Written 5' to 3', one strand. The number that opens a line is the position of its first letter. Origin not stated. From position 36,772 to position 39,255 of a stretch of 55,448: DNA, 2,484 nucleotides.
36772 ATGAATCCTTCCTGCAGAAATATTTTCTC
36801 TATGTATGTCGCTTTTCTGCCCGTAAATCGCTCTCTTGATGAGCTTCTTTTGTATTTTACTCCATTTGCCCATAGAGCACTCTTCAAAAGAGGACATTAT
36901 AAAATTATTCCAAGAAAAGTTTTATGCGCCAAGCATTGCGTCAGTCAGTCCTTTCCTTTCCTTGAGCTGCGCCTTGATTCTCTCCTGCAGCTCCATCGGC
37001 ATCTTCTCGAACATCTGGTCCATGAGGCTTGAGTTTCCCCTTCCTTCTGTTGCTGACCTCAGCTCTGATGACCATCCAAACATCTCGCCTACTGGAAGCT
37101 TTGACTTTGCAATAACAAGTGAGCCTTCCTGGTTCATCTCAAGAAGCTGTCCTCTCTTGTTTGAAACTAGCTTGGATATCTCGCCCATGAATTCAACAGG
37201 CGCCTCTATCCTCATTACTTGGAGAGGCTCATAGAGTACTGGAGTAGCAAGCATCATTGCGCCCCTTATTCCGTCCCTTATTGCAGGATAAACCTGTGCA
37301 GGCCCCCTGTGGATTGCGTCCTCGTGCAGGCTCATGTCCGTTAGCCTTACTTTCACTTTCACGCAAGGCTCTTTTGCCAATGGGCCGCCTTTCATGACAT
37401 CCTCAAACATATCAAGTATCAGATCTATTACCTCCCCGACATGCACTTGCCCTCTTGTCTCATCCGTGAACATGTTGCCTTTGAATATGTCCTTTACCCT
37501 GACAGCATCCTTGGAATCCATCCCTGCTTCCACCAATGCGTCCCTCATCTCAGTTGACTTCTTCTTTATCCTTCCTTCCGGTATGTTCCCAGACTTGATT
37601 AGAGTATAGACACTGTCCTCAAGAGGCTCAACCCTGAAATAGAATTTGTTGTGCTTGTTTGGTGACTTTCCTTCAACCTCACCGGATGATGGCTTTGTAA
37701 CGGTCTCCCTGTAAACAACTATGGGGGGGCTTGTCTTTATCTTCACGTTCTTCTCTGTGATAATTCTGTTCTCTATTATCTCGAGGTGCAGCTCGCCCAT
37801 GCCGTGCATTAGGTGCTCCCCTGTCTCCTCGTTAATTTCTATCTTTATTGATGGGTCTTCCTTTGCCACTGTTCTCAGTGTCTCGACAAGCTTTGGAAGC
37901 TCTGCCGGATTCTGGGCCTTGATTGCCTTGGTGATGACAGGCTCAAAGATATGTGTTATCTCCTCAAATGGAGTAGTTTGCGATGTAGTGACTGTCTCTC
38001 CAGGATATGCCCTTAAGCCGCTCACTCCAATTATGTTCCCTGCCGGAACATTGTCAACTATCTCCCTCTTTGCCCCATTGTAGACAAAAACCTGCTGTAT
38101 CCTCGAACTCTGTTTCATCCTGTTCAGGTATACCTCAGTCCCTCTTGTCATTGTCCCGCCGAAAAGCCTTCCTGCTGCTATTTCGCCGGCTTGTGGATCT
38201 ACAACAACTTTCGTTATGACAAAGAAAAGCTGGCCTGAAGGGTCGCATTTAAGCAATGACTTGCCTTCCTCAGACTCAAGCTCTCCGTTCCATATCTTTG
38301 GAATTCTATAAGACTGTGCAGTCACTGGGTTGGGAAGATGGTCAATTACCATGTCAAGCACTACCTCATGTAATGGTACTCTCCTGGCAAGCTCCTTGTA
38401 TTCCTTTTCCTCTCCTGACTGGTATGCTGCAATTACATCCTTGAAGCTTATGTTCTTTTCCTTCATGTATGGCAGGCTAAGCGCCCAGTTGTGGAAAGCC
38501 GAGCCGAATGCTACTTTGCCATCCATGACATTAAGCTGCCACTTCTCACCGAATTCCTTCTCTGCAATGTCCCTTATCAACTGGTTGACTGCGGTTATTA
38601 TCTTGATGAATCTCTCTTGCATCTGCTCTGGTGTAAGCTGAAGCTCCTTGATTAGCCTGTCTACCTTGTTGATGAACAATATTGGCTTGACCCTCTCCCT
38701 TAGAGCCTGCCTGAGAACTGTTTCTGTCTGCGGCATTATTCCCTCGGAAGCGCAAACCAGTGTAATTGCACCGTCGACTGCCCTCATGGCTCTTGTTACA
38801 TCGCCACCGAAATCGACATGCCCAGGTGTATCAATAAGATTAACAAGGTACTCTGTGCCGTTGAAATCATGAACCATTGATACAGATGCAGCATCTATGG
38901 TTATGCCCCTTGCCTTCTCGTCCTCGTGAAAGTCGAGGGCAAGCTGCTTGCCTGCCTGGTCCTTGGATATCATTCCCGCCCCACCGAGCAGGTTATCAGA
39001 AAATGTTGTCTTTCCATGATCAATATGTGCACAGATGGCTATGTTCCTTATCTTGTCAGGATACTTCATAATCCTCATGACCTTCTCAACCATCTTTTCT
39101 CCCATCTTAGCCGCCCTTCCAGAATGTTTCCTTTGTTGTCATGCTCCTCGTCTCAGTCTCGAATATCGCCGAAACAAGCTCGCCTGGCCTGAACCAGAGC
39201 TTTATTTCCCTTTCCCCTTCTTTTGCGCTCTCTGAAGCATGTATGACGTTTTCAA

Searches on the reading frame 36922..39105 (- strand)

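Call 15: search_protein_families(library=ncbifam, proteins=[window:36922-39105:-])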
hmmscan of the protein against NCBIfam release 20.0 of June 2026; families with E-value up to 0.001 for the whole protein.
window:36922-39105:- (727 aa): 34 families (the best 25 are shown)
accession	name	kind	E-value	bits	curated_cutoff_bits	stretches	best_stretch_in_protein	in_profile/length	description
TIGR00490.1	aEF-2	equivalog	0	1046.3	738.45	1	4-721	4-718/720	elongation factor EF-2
TIGR00484.1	EF-G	equivalog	3.5e-98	329.5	659.4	3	17-166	8-155/691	elongation factor G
NF009381.0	PRK12740.1-5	subfamily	3.4e-92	310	583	2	248-717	267-688/692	elongation factor G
NF009891.0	PRK13351.1-1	equivalog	2.2e-71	241.4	597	3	249-481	253-484/681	elongation factor G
TIGR01394.1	TypA_BipA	equivalog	1.2e-62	212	757.3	3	19-174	1-152/594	translational GTPase TypA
NF009379.0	PRK12740.1-3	equivalog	7.6e-57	193.3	513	3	286-474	285-469/674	elongation factor G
NF012153.1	tet_protect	equivalog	5.2e-55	186.8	775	1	21-489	2-446/614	tetracycline resistance ribosomal protection protein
NF009377.1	PRK12740.1-1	equivalog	7.1e-52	176.7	890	3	249-476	272-504/700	elongation factor G-like protein EF-G2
NF058620.1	EFG2_Bacteroid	exception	1.5e-51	175.7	1000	2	285-716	293-713/717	elongation factor G2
TIGR01393.1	lepA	equivalog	4.9e-48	163.9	533.9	2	18-161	2-145/595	translation elongation factor 4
NF001964.0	PRK00741.1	equivalog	1.2e-40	139.5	473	2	17-154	10-149/529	peptide chain release factor 3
NF000120.3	47473_otr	exception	1.7e-34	119.5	900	2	21-151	4-132/608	tetracycline resistance ribosomal protection protein Otr(A)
NF033148.1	tet_protect_M_W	exception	3e-34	118.4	1100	2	18-170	2-152/639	TetM/TetW/TetO/TetS family tetracycline resistance ribosomal protection protein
NF007583.0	PRK10218.1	equivalog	1.8e-33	115.4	1260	1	17-176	3-158/607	ribosome-dependent GTPase TypA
TIGR00503.1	prfC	equivalog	5.1e-30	104.4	466.95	2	14-160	6-155/527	peptide chain release factor 3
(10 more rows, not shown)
